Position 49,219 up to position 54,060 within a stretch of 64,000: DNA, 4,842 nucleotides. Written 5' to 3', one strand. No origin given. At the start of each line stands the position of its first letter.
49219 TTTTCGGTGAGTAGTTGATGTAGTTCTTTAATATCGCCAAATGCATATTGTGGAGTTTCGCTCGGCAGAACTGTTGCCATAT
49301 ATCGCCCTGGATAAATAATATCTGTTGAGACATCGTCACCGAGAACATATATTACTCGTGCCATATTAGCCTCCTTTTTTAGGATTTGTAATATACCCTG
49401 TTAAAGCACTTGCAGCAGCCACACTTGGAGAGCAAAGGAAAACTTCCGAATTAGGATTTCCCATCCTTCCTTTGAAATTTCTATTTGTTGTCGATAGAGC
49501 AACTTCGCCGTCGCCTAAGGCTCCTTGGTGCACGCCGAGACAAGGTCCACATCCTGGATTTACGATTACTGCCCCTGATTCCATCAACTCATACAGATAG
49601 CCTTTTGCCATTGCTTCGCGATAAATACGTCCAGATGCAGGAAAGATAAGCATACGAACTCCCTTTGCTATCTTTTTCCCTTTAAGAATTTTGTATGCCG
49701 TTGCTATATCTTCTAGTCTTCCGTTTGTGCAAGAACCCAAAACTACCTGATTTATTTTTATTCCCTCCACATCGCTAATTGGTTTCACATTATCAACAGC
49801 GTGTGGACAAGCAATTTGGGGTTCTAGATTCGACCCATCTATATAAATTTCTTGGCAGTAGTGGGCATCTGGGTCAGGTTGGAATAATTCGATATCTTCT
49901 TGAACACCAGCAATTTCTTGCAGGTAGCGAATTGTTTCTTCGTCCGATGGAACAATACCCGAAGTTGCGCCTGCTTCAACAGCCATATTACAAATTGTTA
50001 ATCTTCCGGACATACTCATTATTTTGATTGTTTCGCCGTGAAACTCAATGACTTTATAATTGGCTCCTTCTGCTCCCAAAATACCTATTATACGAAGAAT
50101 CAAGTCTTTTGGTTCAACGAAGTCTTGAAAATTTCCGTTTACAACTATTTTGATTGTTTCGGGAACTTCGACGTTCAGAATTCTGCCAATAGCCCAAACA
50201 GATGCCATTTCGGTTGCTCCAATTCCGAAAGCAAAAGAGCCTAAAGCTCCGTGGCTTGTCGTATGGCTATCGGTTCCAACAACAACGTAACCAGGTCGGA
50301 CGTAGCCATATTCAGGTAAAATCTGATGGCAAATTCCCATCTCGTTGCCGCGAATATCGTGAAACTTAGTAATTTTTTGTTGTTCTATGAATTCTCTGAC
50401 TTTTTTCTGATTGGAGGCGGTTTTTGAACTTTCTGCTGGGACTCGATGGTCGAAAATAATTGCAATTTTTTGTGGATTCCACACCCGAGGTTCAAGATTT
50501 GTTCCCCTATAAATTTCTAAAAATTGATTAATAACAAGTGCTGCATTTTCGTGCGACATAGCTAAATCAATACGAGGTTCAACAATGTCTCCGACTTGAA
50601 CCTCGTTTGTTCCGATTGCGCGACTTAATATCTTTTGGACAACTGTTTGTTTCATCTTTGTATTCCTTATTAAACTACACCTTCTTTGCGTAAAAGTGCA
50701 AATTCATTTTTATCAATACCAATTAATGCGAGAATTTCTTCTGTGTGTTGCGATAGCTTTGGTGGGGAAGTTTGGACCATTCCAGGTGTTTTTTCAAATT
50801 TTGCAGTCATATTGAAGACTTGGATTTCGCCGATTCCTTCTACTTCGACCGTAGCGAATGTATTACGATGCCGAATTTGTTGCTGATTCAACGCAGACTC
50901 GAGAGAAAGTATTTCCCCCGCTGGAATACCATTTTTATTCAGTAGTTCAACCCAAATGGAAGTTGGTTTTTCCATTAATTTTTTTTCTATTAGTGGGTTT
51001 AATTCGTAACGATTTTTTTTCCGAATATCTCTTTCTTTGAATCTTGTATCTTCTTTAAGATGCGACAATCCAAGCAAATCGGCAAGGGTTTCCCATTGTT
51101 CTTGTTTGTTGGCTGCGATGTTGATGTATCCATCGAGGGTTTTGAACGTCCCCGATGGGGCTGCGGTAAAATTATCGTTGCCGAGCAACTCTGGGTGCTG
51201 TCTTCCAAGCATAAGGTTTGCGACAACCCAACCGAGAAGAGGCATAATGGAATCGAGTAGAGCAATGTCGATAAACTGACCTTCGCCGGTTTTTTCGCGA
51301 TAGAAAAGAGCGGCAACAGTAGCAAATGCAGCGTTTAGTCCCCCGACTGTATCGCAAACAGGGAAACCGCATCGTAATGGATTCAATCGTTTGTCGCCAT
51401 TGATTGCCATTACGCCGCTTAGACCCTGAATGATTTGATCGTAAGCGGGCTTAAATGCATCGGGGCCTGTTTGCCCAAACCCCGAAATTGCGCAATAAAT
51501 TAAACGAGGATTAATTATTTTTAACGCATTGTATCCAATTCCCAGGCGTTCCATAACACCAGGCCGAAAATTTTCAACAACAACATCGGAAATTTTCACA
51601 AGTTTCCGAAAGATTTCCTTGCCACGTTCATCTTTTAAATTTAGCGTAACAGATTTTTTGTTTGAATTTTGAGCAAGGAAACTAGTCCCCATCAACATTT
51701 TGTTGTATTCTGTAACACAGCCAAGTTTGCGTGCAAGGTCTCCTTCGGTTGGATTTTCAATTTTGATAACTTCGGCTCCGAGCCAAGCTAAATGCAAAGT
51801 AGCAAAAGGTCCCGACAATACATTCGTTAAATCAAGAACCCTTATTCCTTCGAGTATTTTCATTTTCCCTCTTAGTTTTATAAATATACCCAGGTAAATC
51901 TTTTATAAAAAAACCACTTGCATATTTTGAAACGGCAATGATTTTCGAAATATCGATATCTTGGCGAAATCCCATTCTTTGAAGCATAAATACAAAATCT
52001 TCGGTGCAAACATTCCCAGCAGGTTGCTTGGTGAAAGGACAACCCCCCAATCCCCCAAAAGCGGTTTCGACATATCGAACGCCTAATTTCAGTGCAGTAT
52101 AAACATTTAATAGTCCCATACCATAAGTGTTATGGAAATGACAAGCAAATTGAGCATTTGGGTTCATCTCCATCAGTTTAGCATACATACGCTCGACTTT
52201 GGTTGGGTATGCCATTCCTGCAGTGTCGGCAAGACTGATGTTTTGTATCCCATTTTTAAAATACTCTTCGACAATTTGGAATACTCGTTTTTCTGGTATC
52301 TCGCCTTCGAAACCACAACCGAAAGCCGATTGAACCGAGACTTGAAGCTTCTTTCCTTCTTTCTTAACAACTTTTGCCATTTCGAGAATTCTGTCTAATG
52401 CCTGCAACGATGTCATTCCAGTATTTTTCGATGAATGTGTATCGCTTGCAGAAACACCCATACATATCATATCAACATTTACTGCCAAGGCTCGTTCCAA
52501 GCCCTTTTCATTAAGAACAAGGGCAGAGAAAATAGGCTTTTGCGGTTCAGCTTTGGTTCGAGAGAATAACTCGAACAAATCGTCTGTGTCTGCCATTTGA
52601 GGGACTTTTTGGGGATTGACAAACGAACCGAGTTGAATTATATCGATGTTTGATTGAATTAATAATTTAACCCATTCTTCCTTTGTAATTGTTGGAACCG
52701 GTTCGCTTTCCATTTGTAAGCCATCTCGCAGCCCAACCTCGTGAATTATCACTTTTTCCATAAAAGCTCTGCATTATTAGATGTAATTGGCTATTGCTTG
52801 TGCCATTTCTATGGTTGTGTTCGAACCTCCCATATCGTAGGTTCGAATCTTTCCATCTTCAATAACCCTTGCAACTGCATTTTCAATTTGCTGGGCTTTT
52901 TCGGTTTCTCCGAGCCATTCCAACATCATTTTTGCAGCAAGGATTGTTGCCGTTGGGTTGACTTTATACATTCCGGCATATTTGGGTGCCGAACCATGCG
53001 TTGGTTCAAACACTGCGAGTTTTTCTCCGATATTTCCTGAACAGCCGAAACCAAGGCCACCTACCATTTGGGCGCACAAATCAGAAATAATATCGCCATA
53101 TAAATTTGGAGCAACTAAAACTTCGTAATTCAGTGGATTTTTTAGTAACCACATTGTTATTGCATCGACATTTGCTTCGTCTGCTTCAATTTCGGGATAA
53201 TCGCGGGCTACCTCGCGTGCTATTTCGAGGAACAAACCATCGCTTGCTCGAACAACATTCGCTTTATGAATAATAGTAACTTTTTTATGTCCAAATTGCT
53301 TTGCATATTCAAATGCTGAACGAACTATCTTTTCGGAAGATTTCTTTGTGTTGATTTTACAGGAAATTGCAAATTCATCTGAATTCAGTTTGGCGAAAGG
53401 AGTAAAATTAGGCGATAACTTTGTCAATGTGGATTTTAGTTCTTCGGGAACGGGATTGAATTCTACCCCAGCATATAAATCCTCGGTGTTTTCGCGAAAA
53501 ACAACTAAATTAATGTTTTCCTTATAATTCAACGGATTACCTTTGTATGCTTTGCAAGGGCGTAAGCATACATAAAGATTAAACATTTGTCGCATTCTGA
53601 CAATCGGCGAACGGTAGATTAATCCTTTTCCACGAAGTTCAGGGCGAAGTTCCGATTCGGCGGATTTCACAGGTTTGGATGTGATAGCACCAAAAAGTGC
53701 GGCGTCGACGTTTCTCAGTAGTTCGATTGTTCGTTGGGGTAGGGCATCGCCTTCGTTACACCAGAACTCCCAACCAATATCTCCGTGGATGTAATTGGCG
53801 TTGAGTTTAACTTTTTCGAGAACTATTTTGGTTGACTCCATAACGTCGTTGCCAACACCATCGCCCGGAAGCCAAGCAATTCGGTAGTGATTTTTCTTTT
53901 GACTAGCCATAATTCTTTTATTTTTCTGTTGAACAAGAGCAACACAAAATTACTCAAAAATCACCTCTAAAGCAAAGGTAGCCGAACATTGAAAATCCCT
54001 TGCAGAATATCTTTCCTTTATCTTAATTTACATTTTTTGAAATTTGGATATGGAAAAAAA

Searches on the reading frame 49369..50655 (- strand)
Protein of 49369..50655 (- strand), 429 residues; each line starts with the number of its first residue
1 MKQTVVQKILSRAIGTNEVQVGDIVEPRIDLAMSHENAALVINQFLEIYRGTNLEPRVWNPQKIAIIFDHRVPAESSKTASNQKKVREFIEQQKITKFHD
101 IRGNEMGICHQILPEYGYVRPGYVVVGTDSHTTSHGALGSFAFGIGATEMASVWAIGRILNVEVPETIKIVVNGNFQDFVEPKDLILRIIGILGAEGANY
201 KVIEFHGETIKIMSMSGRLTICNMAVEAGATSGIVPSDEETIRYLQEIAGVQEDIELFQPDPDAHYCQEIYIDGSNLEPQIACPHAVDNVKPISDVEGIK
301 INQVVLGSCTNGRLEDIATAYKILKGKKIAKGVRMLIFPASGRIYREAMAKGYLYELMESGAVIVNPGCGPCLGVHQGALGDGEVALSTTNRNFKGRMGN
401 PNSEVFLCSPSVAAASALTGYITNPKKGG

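Call 92: search_protein_families(library=pfam, proteins=[window:49369-50655:-], max_evalue=1e-8)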
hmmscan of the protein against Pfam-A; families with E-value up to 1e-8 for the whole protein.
window:49369-50655:- (429 aa): 1 family
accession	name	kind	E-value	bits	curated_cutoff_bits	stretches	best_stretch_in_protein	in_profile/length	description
PF00330.25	Aconitase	-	3.7e-103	346.4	28.7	2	30-295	21-305/463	Aconitase family (aconitate hydratase)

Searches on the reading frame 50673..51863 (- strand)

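Call 92: search_protein_families(library=pfam, proteins=[window:50673-51863:-], max_evalue=1e-8)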
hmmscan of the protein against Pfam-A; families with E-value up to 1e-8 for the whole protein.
window:50673-51863:- (397 aa): 1 family
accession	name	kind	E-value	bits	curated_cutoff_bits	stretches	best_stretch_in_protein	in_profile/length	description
PF02515.22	CoA_transf_3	-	1.2e-119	400.2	23.3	1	4-374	1-366/366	CoA-transferase family III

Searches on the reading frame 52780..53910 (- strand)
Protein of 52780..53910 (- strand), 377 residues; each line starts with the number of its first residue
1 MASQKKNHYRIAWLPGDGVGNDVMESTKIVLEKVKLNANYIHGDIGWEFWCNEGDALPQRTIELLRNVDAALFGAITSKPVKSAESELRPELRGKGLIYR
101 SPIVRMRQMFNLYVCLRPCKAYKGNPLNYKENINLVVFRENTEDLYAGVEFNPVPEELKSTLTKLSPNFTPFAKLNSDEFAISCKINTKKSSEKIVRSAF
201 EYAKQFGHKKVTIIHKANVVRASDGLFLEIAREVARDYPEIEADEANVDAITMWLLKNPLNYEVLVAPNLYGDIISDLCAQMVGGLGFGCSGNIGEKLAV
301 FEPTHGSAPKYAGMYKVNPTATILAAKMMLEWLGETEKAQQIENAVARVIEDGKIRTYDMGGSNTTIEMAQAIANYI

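Call 92: search_protein_families(library=pfam, proteins=[window:52780-53910:-], max_evalue=1e-8)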
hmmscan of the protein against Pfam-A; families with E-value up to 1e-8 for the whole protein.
window:52780-53910:- (377 aa): 1 family
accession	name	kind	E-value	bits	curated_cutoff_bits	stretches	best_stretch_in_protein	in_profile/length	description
PF00180.25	Iso_dh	-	1.5e-90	304.4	27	1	11-373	2-348/348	Isocitrate/isopropylmalate dehydrogenase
